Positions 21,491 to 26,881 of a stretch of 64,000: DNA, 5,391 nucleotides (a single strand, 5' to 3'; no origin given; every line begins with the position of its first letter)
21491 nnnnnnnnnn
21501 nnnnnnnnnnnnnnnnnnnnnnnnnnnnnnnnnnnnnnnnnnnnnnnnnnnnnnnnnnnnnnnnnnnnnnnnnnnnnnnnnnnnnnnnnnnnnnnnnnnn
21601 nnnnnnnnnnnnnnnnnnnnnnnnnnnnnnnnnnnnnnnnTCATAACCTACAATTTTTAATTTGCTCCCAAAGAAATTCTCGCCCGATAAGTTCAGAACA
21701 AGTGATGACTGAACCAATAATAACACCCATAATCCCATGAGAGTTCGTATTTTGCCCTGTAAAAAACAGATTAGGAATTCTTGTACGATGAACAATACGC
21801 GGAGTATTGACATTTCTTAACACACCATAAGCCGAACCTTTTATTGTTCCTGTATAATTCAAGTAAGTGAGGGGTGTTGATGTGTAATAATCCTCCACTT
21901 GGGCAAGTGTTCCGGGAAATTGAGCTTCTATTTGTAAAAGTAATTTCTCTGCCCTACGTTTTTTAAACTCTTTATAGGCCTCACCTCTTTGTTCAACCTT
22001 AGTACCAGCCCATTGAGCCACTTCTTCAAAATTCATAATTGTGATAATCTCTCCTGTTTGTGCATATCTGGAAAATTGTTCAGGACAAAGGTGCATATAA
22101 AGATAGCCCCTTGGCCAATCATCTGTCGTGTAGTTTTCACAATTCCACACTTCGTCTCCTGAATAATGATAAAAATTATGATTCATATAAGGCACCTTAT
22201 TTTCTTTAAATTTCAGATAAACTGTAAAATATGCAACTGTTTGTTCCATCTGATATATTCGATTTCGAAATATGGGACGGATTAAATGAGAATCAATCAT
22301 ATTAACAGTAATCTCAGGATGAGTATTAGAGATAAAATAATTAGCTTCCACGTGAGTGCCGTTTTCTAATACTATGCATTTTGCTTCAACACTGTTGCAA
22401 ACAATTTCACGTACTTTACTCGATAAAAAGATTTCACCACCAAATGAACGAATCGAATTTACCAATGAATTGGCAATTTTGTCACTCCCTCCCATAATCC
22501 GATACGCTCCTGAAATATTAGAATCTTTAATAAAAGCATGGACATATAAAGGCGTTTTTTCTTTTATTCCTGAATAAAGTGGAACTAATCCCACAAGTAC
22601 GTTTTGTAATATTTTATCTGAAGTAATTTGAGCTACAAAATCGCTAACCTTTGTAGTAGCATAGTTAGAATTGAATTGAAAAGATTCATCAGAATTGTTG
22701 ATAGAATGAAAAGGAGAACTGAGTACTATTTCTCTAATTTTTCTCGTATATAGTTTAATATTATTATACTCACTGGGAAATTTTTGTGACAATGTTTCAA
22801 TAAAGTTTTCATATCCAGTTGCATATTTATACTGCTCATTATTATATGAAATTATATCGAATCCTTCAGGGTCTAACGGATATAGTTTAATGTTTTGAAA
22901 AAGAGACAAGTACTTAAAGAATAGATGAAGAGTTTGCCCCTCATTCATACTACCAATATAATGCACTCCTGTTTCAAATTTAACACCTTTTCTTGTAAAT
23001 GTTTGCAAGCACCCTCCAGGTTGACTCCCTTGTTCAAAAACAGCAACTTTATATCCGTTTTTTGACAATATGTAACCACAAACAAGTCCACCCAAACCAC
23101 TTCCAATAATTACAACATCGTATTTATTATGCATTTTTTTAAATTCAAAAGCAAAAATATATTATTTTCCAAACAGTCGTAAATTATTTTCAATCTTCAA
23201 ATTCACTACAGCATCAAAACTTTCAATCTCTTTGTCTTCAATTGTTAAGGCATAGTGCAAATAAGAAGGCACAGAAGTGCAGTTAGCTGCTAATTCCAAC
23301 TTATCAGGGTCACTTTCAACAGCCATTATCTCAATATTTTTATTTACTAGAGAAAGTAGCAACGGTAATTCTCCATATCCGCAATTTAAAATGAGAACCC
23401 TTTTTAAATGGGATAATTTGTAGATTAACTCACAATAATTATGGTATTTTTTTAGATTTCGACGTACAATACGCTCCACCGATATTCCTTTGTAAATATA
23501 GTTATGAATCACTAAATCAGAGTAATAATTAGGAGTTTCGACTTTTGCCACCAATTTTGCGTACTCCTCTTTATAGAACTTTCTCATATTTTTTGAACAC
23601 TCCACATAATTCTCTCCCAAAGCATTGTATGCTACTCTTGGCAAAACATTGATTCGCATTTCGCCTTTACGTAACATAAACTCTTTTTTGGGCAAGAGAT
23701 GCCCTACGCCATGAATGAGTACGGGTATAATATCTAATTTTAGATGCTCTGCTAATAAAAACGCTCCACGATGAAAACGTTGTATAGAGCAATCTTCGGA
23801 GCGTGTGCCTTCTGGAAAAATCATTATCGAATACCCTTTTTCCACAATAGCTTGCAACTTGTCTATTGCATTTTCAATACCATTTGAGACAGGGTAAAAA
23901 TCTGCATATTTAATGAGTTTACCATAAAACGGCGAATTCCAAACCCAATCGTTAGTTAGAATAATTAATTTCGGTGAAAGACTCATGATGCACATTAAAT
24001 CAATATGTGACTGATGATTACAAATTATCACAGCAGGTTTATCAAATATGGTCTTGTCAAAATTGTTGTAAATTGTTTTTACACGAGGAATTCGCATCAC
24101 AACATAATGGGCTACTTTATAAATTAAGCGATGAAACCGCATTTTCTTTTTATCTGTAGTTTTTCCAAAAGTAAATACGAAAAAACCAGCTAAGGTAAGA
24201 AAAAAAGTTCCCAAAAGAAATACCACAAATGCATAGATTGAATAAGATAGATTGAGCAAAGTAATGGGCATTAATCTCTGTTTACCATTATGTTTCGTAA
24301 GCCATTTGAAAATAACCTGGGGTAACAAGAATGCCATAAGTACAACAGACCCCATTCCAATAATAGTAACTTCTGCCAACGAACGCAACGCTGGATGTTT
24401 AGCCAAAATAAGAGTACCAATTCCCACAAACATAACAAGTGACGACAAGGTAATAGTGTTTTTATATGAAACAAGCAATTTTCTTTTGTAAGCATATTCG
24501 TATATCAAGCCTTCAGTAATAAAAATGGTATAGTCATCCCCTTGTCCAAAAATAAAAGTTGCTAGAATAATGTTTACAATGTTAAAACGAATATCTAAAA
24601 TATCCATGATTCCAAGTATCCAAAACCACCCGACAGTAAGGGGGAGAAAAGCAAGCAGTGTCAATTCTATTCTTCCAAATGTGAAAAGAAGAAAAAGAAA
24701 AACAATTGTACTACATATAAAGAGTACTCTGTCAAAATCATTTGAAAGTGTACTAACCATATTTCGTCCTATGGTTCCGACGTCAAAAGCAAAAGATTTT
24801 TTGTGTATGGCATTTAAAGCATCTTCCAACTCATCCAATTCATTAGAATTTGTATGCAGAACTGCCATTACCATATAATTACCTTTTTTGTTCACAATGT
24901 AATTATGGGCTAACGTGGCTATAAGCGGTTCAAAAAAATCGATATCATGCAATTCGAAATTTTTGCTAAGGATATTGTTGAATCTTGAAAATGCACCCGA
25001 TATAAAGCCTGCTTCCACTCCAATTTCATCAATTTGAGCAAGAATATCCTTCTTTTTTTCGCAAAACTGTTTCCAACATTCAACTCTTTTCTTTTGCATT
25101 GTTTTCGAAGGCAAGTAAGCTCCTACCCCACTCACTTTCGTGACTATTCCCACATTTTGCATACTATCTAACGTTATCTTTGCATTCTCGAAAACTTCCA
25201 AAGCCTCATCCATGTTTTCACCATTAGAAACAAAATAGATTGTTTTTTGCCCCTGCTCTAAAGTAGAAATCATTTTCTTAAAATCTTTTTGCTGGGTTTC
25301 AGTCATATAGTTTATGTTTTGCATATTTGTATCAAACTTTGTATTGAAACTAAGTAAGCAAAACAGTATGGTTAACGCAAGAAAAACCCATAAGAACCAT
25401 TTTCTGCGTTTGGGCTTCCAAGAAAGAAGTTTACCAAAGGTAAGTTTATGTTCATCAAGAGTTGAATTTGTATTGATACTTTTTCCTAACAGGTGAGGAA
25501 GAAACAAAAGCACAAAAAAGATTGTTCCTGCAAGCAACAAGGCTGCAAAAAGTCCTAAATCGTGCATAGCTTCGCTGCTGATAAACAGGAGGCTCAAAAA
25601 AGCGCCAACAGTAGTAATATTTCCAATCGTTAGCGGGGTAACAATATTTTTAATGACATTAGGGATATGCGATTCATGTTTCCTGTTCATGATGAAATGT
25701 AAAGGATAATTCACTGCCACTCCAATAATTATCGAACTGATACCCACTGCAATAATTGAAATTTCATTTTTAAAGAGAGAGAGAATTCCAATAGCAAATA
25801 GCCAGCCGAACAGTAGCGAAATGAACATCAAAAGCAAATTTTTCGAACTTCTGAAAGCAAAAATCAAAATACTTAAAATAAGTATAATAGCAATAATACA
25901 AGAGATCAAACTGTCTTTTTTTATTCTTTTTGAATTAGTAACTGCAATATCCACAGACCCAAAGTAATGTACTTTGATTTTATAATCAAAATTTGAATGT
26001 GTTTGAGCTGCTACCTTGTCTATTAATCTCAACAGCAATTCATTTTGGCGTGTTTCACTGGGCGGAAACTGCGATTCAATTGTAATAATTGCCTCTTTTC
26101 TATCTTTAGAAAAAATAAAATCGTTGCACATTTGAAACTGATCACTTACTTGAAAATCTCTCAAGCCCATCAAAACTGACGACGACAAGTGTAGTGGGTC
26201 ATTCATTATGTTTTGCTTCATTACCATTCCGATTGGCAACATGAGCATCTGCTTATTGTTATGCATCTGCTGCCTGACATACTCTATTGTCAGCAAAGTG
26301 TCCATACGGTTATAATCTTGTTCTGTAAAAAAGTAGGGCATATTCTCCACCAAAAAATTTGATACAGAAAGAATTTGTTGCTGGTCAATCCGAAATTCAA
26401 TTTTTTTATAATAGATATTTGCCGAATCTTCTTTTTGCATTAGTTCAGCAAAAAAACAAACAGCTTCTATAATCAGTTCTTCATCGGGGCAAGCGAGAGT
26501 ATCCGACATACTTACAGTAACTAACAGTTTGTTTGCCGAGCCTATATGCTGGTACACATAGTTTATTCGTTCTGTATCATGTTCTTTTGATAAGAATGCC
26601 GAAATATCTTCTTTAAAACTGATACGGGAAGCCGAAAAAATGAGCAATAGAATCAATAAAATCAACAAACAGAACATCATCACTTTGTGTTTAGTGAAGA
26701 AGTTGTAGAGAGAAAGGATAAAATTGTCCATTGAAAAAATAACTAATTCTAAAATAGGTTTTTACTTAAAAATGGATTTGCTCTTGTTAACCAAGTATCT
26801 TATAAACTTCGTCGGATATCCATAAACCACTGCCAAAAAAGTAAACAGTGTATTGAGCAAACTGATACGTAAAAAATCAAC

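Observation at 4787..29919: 25-kb, 27-gene single-strand aryl-polyene/flexirubin-style lipid cluster that lacks the hallmark starter, resorcinol and ketoreductase genes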

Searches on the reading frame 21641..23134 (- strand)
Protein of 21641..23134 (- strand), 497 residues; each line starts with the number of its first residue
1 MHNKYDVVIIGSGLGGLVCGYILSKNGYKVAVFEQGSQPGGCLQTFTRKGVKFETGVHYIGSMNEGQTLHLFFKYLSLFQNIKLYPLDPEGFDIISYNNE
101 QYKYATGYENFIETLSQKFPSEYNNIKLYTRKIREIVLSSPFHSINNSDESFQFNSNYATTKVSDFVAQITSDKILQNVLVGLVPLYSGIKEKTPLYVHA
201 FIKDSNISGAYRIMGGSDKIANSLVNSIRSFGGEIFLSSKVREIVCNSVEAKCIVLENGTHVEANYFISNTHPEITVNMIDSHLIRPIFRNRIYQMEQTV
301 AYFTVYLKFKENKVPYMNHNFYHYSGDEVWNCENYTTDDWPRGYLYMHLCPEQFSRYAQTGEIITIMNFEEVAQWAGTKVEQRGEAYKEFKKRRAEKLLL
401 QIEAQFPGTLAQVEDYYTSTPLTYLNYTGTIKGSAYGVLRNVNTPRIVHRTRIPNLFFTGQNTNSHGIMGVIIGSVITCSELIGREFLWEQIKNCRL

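Call 3: search_protein_families(library=pfam, proteins=[window:21641-23134:-], max_evalue=0.01)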
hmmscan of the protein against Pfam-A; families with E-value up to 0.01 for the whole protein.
window:21641-23134:- (497 aa): 10 families
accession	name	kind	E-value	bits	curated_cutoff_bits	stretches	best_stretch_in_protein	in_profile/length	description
PF13450.12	NAD_binding_8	-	5.9e-17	62.2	21.9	1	9-76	1-68/68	NAD(P)-binding Rossmann-like domain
PF01593.30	Amino_oxidase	-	3.2e-16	60.1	19.8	1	14-472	1-428/443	Flavin containing amine oxidoreductase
PF00890.30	FAD_binding_2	-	1.3e-07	31.6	20.4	1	6-43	1-38/414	FAD binding domain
PF01266.30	DAO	-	2e-07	31.3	27.9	1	6-41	1-37/353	FAD dependent oxidoreductase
PF01946.23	Thi4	-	1.1e-06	28.5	26.2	1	5-42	18-56/235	Thi4 family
PF03486.20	HI0933_like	-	1e-05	25.6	50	1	6-41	2-37/244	HI0933-like protein Rossmann domain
PF07992.20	Pyr_redox_2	-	0.0001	22.3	26.1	1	5-38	1-35/291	Pyridine nucleotide-disulphide oxidoreductase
PF00070.33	Pyr_redox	-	0.0011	19.9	22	0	7-40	2-35/82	Pyridine nucleotide-disulphide oxidoreductase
PF01494.25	FAD_binding_3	-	0.0012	18.5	22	1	4-36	1-33/349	FAD binding domain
PF12831.13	FAD_oxidored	-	0.0033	17.2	27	1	6-43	1-38/416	FAD dependent oxidoreductase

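Call 7: search_protein_families(library=ncbifam, proteins=[window:21641-23134:-], max_evalue=0.01)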
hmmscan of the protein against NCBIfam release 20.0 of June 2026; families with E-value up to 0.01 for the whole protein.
window:21641-23134:- (497 aa): 77 families (the best 25 are shown)
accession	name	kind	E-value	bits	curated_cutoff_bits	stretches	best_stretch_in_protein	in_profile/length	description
TIGR02733.1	desat_CrtD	equivalog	2e-33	115.8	549.7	2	168-482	179-488/492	C-3',4' desaturase CrtD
TIGR02730.1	carot_isom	equivalog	1.2e-29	103.5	586.9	1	5-481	1-486/493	carotenoid isomerase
TIGR02734.1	crtI_fam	subfamily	4.7e-22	78.3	238.1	1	7-321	1-324/504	phytoene desaturase family protein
NF058655.1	CrtID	equivalog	4.4e-18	65.4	640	1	7-468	1-467/478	bifunctional phytoene desaturase/3,4-desaturase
NF005560.0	PRK07233.1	equivalog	5.7e-16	58.4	252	2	6-62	2-58/435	hypothetical protein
NF045637.1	carotdesatCrtDProt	equivalog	1.7e-15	56.5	580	2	7-56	1-50/485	1-hydroxycarotenoid 3,4-desaturase CrtD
NF045689.1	BCarotKetCrtO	equivalog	2.4e-11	42.9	1000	2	3-45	2-44/563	beta-carotene ketolase CrtO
NF042421.1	hydcarot_desat_CrtD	equivalog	9.5e-10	37.5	500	1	7-133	4-127/487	1-hydroxycarotenoid 3,4-desaturase CrtD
TIGR03467.1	HpnE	equivalog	9.3e-09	35.1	283.05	1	7-58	1-54/430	hydroxysqualene dehydroxylase HpnE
NF005548.0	PRK07208.1-4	equivalog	1.5e-08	33.7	389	1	4-59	3-58/488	hypothetical protein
NF005545.0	PRK07208.1-1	equivalog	2.8e-08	32.6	451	1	2-63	5-67/504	hypothetical protein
NF004945.0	PRK06292.2-3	equivalog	2.5e-07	30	494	1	3-43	2-42/457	dihydrolipoyl dehydrogenase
TIGR00292.1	TIGR00292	equivalog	5.2e-07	29.2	148.3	1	5-42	22-59/254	sulfide-dependent adenosine diphosphate thiazole synthase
TIGR00562.1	proto_IX_ox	equivalog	6.9e-07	28.2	97.85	1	4-65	2-65/470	protoporphyrinogen oxidase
TIGR02731.1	phytoene_desat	equivalog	1.4e-06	27.4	569.4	0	7-59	2-55/453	15-cis-phytoene desaturase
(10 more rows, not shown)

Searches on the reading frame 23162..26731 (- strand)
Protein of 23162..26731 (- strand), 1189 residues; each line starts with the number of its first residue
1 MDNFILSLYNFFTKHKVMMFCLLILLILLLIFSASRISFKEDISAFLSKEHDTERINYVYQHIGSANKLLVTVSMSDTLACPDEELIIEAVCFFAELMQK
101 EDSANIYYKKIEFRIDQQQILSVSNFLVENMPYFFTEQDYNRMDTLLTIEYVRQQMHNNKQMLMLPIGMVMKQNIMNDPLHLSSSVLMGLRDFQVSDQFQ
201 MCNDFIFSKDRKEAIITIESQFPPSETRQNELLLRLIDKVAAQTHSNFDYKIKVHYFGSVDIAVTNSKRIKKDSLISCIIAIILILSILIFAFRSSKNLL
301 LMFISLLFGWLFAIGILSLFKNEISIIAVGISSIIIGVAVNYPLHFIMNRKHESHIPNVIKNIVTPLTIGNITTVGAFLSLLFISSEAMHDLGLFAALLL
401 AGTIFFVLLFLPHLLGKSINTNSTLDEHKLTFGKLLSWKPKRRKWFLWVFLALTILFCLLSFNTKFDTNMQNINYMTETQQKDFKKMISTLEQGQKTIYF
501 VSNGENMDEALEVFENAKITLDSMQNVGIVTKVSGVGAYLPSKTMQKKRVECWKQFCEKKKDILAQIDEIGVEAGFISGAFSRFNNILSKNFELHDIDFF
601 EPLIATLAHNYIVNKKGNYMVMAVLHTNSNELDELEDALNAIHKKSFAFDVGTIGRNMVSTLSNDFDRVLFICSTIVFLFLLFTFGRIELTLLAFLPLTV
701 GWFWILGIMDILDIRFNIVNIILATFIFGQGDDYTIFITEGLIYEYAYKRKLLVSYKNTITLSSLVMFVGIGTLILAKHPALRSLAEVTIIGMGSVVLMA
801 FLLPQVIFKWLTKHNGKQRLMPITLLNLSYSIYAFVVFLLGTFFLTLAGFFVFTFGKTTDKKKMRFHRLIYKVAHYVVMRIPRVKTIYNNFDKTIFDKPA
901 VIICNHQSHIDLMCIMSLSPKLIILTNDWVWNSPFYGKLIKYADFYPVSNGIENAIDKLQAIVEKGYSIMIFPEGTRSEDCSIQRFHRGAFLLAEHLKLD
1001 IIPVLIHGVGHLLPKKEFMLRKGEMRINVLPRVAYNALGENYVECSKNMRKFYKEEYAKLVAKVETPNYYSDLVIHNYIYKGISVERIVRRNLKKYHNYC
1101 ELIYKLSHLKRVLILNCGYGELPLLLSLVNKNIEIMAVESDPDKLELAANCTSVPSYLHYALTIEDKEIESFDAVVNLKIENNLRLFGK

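Call 3: search_protein_families(library=pfam, proteins=[window:23162-26731:-], max_evalue=0.01)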
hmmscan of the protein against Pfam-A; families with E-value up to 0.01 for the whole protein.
window:23162-26731:- (1189 aa): 2 families
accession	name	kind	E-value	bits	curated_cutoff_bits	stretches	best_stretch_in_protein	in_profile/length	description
PF01553.26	Acyltransferase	-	7.5e-20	71.5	23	1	897-1006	13-131/132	Acyltransferase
PF03176.21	MMPL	-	4.8e-12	45.9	20.5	1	203-416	77-300/333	MMPL family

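Call 7: search_protein_families(library=ncbifam, proteins=[window:23162-26731:-], max_evalue=0.01)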
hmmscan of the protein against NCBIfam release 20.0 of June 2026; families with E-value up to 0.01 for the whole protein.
window:23162-26731:- (1189 aa): 11 families
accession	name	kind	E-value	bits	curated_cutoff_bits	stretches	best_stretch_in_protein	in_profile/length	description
TIGR03480.1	HpnN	hypoth_equivalog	1.1e-31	109.7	751.85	2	211-547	208-543/862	hopanoid biosynthesis associated RND transporter like protein HpnN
TIGR00921.1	2A067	subfamily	1.9e-25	89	351.9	2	244-415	553-731/733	hydrophobe/amphiphile efflux-3 (HAE3) family transporter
TIGR00530.1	AGP_acyltrn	subfamily_domain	1e-18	67.3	102.95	1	897-1006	15-129/130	1-acylglycerol-3-phosphate O-acyltransferase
TIGR00833.1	actII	subfamily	4.5e-15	55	874.7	2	206-414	110-328/910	MMPL family RND transporter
NF052374.1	HopndTporHpnN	equivalog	1.4e-13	49.9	1100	2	3-543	3-542/858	hopanoid transporter HpnN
NF006386.0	PRK08633.1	equivalog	7.4e-12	43.8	1221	1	896-1009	439-554/1147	acyl-[ACP]--phospholipid O-acyltransferase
NF045600.2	BstA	equivalog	8.9e-12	43.7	1400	2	654-803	739-889/903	sterol transporter cytoplasmic membrane protein BstA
NF005291.0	PRK06814.1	equivalog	5.9e-10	37.7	1349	1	857-1034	424-587/1140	acyl-[ACP]--phospholipid O-acyltransferase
NF005959.0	PRK08043.1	equivalog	1.7e-09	36.5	886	1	891-1045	21-172/719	bifunctional acyl-ACP--phospholipid O-acyltransferase/long-chain-fatty-acid--ACP ligase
NF011593.0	PRK15018.1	equivalog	1.4e-06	28.2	501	1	899-1058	66-230/245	1-acylglycerol-3-phosphate O-acyltransferase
NF052553.1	LyOrLpactfOlsABRUA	equivalog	0.0027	16.9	300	1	865-987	34-157/263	lyso-ornithine lipid O-acyltransferase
